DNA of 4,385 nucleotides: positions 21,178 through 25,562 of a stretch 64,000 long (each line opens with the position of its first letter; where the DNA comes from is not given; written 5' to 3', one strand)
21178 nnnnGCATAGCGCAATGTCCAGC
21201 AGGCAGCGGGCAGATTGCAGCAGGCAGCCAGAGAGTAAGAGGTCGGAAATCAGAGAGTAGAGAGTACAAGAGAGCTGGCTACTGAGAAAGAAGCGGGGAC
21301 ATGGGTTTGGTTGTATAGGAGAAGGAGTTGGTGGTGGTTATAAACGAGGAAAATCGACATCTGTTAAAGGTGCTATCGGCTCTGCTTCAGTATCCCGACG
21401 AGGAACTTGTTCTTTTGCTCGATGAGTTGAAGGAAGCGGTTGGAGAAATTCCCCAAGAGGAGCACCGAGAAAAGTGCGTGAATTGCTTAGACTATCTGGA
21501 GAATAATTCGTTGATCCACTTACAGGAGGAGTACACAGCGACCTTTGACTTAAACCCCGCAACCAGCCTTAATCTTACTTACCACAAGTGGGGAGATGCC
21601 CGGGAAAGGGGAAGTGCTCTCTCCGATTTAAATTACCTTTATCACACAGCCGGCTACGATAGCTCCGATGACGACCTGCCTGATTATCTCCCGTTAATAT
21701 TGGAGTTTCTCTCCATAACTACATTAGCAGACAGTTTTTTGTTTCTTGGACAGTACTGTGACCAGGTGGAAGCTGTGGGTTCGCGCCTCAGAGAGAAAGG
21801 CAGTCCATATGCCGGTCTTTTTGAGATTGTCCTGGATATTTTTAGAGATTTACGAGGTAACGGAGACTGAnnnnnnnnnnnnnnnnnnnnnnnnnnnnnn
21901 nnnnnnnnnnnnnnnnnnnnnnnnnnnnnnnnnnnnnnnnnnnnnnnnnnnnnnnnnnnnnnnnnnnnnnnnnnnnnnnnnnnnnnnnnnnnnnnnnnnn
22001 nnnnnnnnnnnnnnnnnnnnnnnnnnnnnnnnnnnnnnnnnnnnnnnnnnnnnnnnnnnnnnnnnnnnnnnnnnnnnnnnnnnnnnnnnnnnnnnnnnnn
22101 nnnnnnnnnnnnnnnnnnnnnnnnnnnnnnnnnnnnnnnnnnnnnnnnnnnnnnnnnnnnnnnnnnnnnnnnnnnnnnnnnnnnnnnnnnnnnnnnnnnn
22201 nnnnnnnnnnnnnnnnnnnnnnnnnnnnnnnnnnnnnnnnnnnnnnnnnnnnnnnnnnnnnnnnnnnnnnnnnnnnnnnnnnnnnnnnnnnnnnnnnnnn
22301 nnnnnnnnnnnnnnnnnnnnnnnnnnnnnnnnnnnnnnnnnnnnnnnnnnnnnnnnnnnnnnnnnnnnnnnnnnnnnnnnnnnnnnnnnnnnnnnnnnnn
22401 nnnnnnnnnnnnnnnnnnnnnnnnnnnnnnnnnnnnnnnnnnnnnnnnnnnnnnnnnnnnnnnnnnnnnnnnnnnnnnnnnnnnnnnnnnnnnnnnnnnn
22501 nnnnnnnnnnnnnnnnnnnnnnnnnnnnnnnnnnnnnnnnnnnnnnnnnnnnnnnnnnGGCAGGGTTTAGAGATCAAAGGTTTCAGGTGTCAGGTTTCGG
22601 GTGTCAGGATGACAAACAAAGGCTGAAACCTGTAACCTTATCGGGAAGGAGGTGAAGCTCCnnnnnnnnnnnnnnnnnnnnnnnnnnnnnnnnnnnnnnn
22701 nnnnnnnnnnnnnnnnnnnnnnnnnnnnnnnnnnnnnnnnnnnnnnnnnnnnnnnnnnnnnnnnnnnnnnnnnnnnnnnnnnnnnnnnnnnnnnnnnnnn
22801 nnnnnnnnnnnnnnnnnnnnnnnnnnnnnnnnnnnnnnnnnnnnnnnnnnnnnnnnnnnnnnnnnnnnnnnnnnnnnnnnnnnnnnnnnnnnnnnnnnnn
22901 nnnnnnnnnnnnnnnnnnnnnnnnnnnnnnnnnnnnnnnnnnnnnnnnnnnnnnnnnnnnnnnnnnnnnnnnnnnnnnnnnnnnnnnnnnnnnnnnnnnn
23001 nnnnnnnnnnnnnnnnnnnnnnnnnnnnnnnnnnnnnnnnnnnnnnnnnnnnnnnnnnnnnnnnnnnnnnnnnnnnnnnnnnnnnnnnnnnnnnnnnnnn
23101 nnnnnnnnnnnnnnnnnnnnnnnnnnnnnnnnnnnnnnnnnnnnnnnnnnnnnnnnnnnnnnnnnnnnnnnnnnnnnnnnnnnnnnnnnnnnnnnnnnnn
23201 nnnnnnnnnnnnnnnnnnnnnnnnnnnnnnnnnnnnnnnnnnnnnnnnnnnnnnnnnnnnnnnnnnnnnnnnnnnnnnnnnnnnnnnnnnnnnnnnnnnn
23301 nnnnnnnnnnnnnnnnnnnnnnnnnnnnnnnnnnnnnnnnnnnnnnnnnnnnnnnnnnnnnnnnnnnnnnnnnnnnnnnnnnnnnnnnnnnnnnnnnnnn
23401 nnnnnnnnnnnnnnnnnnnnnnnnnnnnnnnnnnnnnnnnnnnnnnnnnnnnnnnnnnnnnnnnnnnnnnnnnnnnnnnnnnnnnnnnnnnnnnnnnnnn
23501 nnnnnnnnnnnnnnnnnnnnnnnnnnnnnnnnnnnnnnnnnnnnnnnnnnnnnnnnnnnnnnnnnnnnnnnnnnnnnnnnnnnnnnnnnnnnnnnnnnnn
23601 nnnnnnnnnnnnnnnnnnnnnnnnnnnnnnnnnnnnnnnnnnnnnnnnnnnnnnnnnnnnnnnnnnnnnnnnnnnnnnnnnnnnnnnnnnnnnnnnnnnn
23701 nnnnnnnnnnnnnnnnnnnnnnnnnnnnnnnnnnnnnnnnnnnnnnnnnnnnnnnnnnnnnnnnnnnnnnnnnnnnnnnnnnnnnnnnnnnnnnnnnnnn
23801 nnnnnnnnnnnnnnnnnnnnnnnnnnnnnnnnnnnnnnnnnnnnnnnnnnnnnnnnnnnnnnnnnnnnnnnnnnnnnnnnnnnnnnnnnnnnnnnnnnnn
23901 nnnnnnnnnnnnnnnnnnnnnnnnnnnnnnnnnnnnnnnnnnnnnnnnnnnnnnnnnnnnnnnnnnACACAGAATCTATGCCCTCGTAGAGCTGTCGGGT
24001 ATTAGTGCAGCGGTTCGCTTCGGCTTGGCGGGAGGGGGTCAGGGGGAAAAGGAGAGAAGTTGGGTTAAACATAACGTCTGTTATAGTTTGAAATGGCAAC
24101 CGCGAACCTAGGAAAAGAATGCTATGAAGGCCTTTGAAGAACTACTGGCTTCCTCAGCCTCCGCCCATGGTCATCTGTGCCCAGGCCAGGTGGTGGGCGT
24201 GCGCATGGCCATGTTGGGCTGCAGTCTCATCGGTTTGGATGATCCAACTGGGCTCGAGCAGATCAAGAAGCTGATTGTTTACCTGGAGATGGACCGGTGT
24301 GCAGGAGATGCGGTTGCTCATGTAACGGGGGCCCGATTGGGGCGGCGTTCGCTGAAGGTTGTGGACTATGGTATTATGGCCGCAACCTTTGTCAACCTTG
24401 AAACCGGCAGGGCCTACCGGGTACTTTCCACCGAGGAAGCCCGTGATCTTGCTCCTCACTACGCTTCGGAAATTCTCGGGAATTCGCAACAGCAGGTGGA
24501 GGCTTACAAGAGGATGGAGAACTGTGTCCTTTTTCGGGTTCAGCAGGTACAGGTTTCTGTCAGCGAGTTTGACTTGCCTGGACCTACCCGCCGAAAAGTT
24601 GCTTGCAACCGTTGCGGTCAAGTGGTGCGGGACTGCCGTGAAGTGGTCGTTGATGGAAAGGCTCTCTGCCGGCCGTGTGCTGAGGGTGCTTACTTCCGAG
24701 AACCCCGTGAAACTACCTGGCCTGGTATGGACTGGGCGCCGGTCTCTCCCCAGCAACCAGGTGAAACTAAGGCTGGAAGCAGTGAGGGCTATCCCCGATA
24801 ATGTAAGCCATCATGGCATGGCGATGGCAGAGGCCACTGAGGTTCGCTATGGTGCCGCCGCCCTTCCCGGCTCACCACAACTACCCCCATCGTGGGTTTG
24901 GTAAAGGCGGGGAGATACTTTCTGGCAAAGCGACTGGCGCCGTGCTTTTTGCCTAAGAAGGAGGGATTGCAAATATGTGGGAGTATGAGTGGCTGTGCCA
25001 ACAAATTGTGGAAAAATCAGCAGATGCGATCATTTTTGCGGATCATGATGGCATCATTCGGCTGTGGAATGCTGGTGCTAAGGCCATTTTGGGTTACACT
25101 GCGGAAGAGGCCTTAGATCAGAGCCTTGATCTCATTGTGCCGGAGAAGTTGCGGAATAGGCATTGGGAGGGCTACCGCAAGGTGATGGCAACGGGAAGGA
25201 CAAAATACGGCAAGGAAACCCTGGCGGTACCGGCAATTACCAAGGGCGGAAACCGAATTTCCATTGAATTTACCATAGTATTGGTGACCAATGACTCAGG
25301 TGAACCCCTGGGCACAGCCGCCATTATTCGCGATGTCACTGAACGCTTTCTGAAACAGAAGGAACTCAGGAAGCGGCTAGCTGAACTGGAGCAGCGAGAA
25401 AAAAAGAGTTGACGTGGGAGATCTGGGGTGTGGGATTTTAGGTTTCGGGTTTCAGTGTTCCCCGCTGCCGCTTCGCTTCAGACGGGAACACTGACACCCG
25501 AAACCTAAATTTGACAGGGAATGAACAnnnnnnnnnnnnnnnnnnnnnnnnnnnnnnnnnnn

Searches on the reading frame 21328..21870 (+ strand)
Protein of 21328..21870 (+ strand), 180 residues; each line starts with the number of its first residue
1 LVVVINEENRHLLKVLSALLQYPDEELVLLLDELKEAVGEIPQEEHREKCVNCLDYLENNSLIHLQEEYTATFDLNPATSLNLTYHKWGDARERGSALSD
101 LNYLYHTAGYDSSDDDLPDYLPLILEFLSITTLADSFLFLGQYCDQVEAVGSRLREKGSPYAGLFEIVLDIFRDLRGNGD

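Call 7: search_protein_families(library=pfam, proteins=[window:21328-21870:+])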
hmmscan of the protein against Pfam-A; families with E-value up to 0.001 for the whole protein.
window:21328-21870:+ (180 aa): 2 families
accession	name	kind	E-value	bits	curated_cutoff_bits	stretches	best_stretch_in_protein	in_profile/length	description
PF02613.20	Nitrate_red_del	-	2.1e-10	41.3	22.2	1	44-165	6-134/136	Nitrate reductase delta subunit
PF23757.1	TPR_HPS5_insect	-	0.00058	20.2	27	0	24-87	7-72/184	Insect HPS5 TPR domain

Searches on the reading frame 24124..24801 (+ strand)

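Call 8: search_protein_families(library=pfam, proteins=[window:24124-24801:+])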
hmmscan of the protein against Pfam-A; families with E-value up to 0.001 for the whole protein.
window:24124-24801:+ (225 aa): 2 families
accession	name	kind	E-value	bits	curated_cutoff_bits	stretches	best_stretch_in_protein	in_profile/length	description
PF02663.19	FmdE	-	1.4e-28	100.1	22.9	1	15-135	2-119/133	FmdE, Molybdenum formylmethanofuran dehydrogenase operon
PF01258.23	zf-dskA_traR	-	2.7e-05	24.5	24.9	1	158-190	5-35/36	Prokaryotic dksA/traR C4-type zinc finger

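Call 33: search_protein_families(library=ncbifam, proteins=[window:24124-24801:+])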
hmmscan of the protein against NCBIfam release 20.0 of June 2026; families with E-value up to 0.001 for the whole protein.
window:24124-24801:+ (225 aa): 0 families

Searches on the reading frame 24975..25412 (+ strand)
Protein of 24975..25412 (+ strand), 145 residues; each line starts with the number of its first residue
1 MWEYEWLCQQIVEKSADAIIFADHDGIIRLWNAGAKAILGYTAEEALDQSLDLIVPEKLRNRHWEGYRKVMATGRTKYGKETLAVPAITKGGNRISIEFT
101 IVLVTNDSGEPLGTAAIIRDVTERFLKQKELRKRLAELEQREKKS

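Call 8: search_protein_families(library=pfam, proteins=[window:24975-25412:+])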
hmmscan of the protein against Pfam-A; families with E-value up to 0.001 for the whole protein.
window:24975-25412:+ (145 aa): 5 families
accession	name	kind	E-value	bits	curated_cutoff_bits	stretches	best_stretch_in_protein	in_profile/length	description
PF08448.16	PAS_4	-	5e-15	56.1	23.1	1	13-124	2-108/110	PAS fold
PF13426.13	PAS_9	-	1e-13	51.9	27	1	17-123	2-103/103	PAS domain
PF00989.32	PAS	-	5.6e-13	49.3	22.6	1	9-121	4-113/113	PAS fold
PF13188.13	PAS_8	-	1.5e-05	25.2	21.8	1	9-64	4-60/65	PAS domain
PF08447.18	PAS_3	-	9.1e-05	23.1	25.6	1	31-114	4-85/89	PAS fold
